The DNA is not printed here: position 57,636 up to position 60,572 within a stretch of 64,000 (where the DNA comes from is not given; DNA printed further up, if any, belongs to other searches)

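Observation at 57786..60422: Kelch beta-propeller::serpin fusion lipoprotein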

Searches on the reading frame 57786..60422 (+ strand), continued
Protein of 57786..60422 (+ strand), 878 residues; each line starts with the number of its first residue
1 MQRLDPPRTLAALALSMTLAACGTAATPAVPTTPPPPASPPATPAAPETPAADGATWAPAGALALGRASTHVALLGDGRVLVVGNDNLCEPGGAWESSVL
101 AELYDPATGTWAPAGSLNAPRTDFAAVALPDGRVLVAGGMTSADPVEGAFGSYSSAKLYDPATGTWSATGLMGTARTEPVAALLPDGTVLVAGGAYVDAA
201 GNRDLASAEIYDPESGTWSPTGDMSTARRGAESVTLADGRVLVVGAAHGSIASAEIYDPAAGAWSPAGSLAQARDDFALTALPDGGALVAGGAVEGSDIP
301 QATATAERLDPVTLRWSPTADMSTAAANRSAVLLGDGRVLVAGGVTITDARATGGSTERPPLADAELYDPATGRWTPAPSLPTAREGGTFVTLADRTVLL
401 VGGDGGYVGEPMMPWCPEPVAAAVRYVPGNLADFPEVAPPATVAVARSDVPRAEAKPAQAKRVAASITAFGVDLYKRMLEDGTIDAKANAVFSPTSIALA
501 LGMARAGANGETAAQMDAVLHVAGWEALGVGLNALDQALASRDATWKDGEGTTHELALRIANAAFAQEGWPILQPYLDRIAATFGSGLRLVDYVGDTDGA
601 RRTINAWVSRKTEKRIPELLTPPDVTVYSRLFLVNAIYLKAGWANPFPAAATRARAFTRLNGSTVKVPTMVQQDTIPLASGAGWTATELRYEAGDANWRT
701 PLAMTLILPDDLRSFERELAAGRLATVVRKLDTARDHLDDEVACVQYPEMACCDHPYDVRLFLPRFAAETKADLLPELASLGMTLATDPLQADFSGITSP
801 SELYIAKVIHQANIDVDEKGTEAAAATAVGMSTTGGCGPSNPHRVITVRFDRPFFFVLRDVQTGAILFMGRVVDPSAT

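Call 31: predict_structure(alignment_id=A1)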
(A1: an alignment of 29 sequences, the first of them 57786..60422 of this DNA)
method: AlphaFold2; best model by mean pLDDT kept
length: 878 residues; sequences in the alignment: 29
mean_pLDDT: 76.8   pTM: 0.51
mean pLDDT of the five models: 76.8, 74.9, 73.3, 64.1, 52.7
residues with pLDDT >= 90: 206; 70-90: 455; 50-70: 115; < 50: 102
segments of 3 or more residues with pLDDT < 50: 1-9, 20-49, 90-94, 96-98, 437-442, 740-758, 833-847
pLDDT, mean of each block of 10 residues (from residue 1): 40 53 37 39 38 76 78 87 70 49 89 74 84 85 55 72 82 83 88 81 85 84 83 89 83 88 88 89 92 79 93 90 92 91 82 61 93 91 89 90 75 63 88 52 62 75 84 85 84 91 85 82 81 82 73 79 80 79 76 72 81 86 80 91 86 90 90 75 79 64 87 81 70 62 35 40 90 84 73 64 78 92 92 39 46 90 87 83
secondary structure, 60 per line:
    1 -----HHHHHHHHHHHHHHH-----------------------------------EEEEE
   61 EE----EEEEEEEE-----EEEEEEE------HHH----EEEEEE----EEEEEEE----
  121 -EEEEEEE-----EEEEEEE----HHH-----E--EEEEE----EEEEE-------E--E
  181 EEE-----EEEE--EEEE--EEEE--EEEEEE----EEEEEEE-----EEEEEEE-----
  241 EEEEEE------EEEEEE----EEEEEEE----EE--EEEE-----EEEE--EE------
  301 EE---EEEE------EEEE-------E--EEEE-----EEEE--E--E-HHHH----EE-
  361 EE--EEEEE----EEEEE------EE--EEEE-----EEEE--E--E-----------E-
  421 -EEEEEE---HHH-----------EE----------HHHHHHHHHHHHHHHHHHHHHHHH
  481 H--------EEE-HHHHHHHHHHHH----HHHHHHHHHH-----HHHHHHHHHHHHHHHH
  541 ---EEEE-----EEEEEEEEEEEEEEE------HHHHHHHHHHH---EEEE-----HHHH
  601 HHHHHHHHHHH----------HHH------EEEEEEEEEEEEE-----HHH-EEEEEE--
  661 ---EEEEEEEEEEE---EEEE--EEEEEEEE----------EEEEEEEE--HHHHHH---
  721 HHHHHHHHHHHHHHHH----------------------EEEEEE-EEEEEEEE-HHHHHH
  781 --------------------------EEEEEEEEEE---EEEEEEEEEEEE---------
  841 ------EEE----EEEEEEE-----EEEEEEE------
elements in order (helices of 4 or more, strands of 3 or more residues): H6-20 E56-62 E67-74 E80-86 E100-105 E110-116 E122-128 E134-140 E156-160 E165-169 E180-183 E189-192 E195-198 E201-204 E207-212 E217-223 E229-235 E241-246 E253-258 E263-269 E278-281 E287-290 E306-309 E316-319 E330-333 E339-342 H350-353 E365-369 E374-378 E389-392 E398-401 E422-427 H457-481 E490-492 H494-505 H510-519 H525-540 E544-547 E553-567 H574-584 E588-591 H597-611 E631-643 E653-658 E664-674 E678-681 E684-691 E702-709 H712-717 H721-736 E759-764 E766-773 H775-780 E807-816 E820-831 E847-849 E854-860 E866-872

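Call 35: fold_search(model_id=the predicted structure, library=pdb)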
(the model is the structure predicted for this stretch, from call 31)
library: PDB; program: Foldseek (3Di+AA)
matches with E <= 10: 1389; with E <= 0.001: 999
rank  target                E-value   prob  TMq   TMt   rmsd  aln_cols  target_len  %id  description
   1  3cvm_A                3.5e-29  1.00  0.38  0.85   6.3       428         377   27  High resolution structure of a stable Plasminogen activator inhibitor type-1 in its protease cleaved form (released 2008-08-19)
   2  1e04_L                6.6e-28  1.00  0.37  0.77   8.5       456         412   25  PLASMA BETA ANTITHROMBIN-III (released 2000-06-02)
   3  3nda_B                1.4e-27  1.00  0.35  0.80   8.2       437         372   25  Crystal structure of serpin from tick Ixodes ricinus (released 2010-10-27)
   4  1e05_L                3.2e-27  1.00  0.38  0.76   8.3       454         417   24  PLASMA ALPHA ANTITHROMBIN-III (released 2000-06-02)
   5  4aqh_A                4.8e-27  1.00  0.37  0.81   6.8       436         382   27  Plasminogen activator inhibitor type-1 in complex with the inhibitor AZ3976 (released 2012-11-28)
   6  1e03_L                4.8e-27  1.00  0.37  0.73   8.5       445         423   25  PLASMA ALPHA ANTITHROMBIN-III AND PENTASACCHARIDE (released 2000-06-02)
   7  1nq9_L                4.8e-27  1.00  0.37  0.75   8.1       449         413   24  Crystal Structure of Antithrombin in the Pentasaccharide-Bound Intermediate State (released 2003-09-30)
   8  1att_B                5.0e-27  1.00  0.37  0.77   8.2       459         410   25  CRYSTAL STRUCTURE OF CLEAVED BOVINE ANTITHROMBIN III AT 3.2 ANGSTROMS RESOLUTION (released 1994-07-31)
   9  3eox                  5.3e-27  1.00  0.37  0.85   5.1       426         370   26  High quality structure of cleaved PAI-1-stab (released 2009-02-17)
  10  1oyh_L                6.8e-27  1.00  0.38  0.78   8.0       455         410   25  Crystal Structure of P13 Alanine Variant of Antithrombin (released 2004-04-13)
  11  1azx_L                8.0e-27  1.00  0.37  0.74   8.1       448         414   26  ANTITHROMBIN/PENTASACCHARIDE COMPLEX (released 1999-01-13)
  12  4aqh_B                8.4e-27  1.00  0.37  0.81   6.7       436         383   27  Plasminogen activator inhibitor type-1 in complex with the inhibitor AZ3976 (released 2012-11-28)
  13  2hij_L                8.8e-27  1.00  0.37  0.77   8.3       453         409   24  Crystal Structure of P14 Alanine Variant of Antithrombin (released 2007-06-19)
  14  3nda_A                9.8e-27  1.00  0.37  0.84   5.6       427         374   26  Crystal structure of serpin from tick Ixodes ricinus (released 2010-10-27)
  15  4eb1_L                9.8e-27  1.00  0.37  0.79   5.7       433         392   24  Hyperstable in-frame insertion variant of antithrombin (released 2012-07-18)
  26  1jti_A                4.7e-26  1.00  0.36  0.79   6.5       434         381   25  Loop-inserted Structure of P1-P1' Cleaved Ovalbumin Mutant R339T (released 2001-09-05)
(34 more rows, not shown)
